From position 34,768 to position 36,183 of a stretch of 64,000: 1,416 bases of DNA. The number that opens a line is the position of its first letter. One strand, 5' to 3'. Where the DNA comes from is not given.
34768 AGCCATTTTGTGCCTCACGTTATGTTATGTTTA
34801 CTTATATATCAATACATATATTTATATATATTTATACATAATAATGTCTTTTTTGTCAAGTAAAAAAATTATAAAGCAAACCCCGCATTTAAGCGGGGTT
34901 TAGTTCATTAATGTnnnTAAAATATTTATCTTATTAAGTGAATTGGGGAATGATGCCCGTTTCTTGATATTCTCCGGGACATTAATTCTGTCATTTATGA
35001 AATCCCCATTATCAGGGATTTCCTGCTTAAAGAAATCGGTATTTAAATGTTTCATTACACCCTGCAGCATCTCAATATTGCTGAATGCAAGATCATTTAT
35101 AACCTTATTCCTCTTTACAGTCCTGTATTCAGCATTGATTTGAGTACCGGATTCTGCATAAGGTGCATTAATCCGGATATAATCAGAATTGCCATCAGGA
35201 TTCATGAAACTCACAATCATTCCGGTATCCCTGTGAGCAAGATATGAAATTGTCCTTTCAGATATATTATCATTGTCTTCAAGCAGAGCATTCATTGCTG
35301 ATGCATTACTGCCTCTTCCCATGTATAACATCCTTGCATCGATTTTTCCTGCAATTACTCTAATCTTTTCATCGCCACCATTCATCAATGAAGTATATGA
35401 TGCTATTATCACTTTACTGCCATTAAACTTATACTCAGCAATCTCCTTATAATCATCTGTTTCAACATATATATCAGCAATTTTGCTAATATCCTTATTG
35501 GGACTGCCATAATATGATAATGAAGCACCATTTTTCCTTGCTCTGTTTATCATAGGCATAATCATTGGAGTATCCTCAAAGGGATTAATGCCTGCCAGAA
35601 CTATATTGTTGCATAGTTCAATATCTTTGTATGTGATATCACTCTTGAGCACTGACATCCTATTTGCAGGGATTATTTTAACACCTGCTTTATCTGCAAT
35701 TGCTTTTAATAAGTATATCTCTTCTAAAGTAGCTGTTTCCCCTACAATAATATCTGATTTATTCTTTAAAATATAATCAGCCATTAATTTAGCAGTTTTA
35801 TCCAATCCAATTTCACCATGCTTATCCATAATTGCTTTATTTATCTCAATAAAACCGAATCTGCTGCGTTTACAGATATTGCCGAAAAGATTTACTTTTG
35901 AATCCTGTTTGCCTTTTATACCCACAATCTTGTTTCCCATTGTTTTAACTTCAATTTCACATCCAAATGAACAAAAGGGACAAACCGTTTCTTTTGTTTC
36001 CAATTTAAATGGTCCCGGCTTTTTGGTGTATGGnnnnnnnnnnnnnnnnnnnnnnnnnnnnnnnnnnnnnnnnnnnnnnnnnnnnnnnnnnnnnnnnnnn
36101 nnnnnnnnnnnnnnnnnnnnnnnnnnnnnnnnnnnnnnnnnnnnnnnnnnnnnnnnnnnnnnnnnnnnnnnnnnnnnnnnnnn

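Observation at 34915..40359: NuoE-NuoF-(NuoG::GltD::MopB-remnant) oxidoreductase: bifurcating-type flavoprotein module with a large subunit that is neither a hydrogenase nor a complete formate dehydrogenase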

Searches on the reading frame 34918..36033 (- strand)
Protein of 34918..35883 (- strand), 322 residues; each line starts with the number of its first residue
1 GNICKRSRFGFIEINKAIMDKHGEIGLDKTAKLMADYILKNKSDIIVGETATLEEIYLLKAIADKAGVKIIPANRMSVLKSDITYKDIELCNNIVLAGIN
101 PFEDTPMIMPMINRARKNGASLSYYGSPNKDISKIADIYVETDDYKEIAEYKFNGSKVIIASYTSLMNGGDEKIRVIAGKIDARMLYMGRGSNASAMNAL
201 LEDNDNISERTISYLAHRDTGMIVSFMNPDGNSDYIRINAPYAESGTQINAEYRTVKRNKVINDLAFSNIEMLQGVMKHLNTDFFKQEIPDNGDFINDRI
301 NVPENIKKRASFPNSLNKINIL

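Call 42: search_protein_families(library=pfam, proteins=[window:34918-35883:-], max_evalue=10)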
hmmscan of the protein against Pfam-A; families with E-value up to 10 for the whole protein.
seq(322 aa): 1 family
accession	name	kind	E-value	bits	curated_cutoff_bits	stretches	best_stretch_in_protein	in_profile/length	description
PF16729.10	DUF5067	-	0.11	12.9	27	1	12-47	86-122/126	Domain of unknown function (DUF5067)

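Call 59: predict_structure(alignment_id=A3)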
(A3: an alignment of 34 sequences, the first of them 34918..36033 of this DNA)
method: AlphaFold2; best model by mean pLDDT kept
length: 372 residues; sequences in the alignment: 34
mean_pLDDT: 88.3   pTM: 0.89
mean pLDDT of the five models: 88.3, 85.9, 85.7, 79.9, 79.8
residues with pLDDT >= 90: 240; 70-90: 96; 50-70: 29; < 50: 7
segments of 3 or more residues with pLDDT < 50: 1-6
pLDDT, mean of each block of 10 residues (from residue 1): 51 94 93 94 86 90 89 89 96 93 94 93 90 91 97 89 95 97 97 95 95 90 96 94 88 76 92 92 93 93 90 95 96 64 54 69 83 64
secondary structure, 60 per line:
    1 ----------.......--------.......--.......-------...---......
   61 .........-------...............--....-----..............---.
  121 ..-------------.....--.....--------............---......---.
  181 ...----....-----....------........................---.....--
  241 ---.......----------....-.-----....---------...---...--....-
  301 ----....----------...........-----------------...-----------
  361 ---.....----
elements in order: E11-17 E26-32 E35-41 H55-69 H77-91 E94-97 H103-116 E120-122 H136-140 E143-147 H156-167 E171-176 H180-183 E188-191 H197-200 E207-212 H213-230 E234-238 H244-250 E261-264 E272-275 E285-287 E296-299 E305-308 H319-329 H365-368

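Call 62: fold_search(model_id=the predicted structure, library=pdb)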
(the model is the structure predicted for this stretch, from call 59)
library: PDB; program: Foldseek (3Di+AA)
matches with E <= 10: 1549; with E <= 0.001: 157
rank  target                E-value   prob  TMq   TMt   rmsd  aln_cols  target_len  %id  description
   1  8bed_G                1.7e-18  1.00  0.73  0.42   4.4       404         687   15  Cryo-EM structure of the Arabidopsis thaliana I+III2 supercomplex (CI peripheral tip) (released 2023-01-11)
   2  7aqr_G                3.6e-18  1.00  0.73  0.41   4.8       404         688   16  Cryo-EM structure of Arabidopsis thaliana Complex-I (peripheral arm) (released 2021-12-08)
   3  7tgh_S1               6.6e-18  1.00  0.74  0.42   4.2       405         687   16  Cryo-EM structure of respiratory super-complex CI+III2 from Tetrahymena thermophila (released 2022-04-06)
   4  8qby_G                1.3e-17  1.00  0.75  0.44   4.3       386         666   16  Respiratory complex I from Paracoccus denitrificans in MSP2N2 nanodiscs (released 2024-09-11)
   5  9f5x_C                1.3e-17  1.00  0.71  0.41   4.4       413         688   12  Structure of the Chlamydomonas reinhardtii respiratory supercomplex I1 III2 IV2 (released 2025-03-12)
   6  8zp8_S1               1.4e-17  1.00  0.75  0.43   5.9       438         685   13  Respirasome open state 1 in presence of metformin(SC-MetO1) (released 2025-12-17)
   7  8rvu_D                1.8e-17  1.00  0.74  0.81   2.9       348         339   18  CryoEM structure of the Elp-Hdr complex of Methanothermobacter marburgensis state 2 (composite structure) (released 2025-05-14)
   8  9g83_G                1.9e-17  1.00  0.73  0.43   4.4       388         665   15  Respiratory supercomplex CI1-CIII2-CIV2-(cbb3)1 from alphaproteobacterium (released 2026-02-04)
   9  8om1_G                3.1e-17  1.00  0.70  0.40   5.2       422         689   13  Mitochondrial complex I from Mus musculus in the active state (released 2023-08-09)
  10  9ihp_G                3.9e-17  1.00  0.74  0.41   4.3       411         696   15  Open state without NUQM and with flavoprotein (classification state 3) of Pichia pastoris mitochondrial complex I in c (released 2025-10-15)
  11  8e73_S1               4.7e-17  1.00  0.75  0.43   8.4       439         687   16  Vigna radiata supercomplex I+III2 (full bridge) (released 2023-01-11)
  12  8q45_G                5.6e-17  1.00  0.76  0.43   7.4       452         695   13  Inward-facing, closed proteoliposome complex I at 2.7 A. Initially purified in LMNG. (released 2024-06-05)
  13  8b6f_AB               6.0e-17  1.00  0.72  0.41   4.4       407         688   16  Cryo-EM structure of NADH:ubiquinone oxidoreductase (complex-I) from respiratory supercomplex of Tetrahymena thermoph (released 2023-03-29)
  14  9ihq_G                6.3e-17  1.00  0.72  0.47   4.6       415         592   15  Closed state with NUQM and without flavoprotein (classification state 2) of Pichia pastoris mitochondrial complex I in (released 2025-10-15)
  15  7o6y_A                7.6e-17  1.00  0.74  0.42   4.0       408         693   14  Cryo-EM structure of respiratory complex I under turnover (released 2021-11-10)
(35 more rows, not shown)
